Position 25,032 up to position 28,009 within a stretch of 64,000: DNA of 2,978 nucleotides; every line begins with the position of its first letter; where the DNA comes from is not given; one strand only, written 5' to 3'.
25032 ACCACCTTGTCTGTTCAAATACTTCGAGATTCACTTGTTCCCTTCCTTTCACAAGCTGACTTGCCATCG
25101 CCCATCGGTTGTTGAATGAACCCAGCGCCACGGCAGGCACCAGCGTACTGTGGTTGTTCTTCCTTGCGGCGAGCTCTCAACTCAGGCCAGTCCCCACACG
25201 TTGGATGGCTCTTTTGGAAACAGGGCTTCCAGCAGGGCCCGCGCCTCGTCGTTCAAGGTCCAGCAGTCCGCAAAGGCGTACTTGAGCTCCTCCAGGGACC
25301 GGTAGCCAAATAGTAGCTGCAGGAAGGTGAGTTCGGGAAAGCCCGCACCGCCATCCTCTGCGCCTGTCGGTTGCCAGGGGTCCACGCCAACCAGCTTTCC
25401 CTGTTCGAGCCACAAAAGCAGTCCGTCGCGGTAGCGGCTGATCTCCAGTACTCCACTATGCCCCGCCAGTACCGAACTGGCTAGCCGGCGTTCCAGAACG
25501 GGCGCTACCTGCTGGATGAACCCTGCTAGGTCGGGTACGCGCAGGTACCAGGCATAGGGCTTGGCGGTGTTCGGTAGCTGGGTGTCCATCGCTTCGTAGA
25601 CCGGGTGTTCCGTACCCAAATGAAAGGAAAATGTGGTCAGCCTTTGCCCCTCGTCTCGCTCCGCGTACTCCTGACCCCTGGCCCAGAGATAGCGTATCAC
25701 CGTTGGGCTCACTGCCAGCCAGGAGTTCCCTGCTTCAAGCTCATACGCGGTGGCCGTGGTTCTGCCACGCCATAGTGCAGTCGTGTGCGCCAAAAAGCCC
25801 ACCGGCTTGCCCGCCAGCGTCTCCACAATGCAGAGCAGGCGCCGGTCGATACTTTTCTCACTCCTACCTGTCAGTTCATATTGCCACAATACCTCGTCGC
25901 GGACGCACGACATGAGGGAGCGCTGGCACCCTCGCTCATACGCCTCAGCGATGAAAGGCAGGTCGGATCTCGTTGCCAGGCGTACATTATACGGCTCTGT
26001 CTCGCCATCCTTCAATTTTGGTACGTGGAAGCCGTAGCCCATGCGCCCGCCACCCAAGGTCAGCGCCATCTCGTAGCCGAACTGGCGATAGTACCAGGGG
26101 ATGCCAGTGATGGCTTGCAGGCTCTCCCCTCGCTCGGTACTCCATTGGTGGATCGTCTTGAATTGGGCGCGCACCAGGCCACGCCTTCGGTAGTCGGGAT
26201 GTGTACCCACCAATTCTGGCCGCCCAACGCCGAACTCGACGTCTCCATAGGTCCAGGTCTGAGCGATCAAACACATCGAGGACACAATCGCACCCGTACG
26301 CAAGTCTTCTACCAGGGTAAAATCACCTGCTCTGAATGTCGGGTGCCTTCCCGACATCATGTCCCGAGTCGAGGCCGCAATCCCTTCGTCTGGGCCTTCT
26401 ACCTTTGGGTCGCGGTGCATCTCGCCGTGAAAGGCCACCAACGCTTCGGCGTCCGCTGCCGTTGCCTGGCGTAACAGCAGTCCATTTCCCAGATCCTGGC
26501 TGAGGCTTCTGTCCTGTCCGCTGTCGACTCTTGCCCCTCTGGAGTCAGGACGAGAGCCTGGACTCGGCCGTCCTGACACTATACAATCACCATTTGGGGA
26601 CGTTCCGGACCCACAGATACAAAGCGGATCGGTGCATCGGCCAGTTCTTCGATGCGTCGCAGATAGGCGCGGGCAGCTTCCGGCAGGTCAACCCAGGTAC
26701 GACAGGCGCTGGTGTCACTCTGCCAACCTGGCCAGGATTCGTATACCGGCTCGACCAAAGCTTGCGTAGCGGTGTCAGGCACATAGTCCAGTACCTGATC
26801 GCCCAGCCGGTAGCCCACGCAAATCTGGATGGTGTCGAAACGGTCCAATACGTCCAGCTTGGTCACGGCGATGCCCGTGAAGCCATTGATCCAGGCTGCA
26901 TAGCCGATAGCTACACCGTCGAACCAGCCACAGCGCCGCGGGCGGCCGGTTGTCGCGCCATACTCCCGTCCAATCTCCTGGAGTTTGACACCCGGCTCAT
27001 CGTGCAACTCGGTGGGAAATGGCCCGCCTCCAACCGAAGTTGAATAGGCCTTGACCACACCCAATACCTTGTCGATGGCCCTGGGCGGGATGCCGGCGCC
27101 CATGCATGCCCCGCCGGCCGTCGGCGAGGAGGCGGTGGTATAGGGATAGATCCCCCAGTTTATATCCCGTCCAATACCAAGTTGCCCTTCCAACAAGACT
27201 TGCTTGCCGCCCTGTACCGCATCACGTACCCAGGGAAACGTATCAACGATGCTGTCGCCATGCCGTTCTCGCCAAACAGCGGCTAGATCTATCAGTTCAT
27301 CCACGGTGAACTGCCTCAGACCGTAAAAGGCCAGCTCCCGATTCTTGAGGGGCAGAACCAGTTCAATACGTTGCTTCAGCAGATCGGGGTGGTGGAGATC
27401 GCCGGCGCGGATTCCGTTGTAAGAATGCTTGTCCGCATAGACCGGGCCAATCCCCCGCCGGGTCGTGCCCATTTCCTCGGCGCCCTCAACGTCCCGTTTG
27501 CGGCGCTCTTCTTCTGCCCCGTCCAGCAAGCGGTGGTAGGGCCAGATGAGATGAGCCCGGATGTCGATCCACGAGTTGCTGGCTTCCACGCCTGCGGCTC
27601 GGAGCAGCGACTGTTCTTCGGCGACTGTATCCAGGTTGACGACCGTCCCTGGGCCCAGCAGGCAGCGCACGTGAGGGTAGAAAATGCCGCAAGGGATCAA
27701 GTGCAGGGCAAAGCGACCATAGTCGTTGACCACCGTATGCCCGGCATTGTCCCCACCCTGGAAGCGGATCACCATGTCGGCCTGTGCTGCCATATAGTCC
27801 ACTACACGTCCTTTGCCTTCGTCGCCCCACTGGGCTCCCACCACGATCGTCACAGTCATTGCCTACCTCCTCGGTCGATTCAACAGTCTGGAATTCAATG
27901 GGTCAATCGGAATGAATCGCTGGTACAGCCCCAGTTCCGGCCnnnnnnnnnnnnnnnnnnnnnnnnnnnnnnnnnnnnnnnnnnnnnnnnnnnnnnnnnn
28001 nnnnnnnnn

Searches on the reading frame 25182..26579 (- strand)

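Call 61: search_protein_families(library=pfam, proteins=[window:25182-26579:-], max_evalue=1e-8)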
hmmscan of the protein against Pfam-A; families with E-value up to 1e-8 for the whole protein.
window:25182-26579:- (465 aa): 1 family
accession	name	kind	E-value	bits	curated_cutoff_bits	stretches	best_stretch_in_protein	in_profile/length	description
PF13527.13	Acetyltransf_9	-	8.9e-14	52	25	1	37-171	3-126/127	Acetyltransferase (GNAT) domain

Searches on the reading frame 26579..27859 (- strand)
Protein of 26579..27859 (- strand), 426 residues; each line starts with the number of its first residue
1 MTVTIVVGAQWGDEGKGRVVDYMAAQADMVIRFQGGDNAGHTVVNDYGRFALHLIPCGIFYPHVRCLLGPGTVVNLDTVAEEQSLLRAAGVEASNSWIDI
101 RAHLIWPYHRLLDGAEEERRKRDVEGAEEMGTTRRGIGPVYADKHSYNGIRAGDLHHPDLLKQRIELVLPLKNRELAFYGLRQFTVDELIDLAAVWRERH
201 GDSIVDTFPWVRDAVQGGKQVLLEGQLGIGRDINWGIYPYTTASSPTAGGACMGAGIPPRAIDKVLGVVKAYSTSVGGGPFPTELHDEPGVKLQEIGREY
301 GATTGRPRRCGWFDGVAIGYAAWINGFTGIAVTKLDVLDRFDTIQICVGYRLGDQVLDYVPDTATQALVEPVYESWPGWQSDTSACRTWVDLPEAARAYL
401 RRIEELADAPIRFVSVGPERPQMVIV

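Call 61: search_protein_families(library=pfam, proteins=[window:26579-27859:-], max_evalue=1e-8)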
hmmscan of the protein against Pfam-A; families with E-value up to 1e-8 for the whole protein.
window:26579-27859:- (426 aa): 1 family
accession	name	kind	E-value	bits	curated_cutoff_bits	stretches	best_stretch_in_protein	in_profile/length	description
PF00709.27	Adenylsucc_synt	-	1.1e-157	525.6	27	1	5-424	1-416/416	Adenylosuccinate synthetase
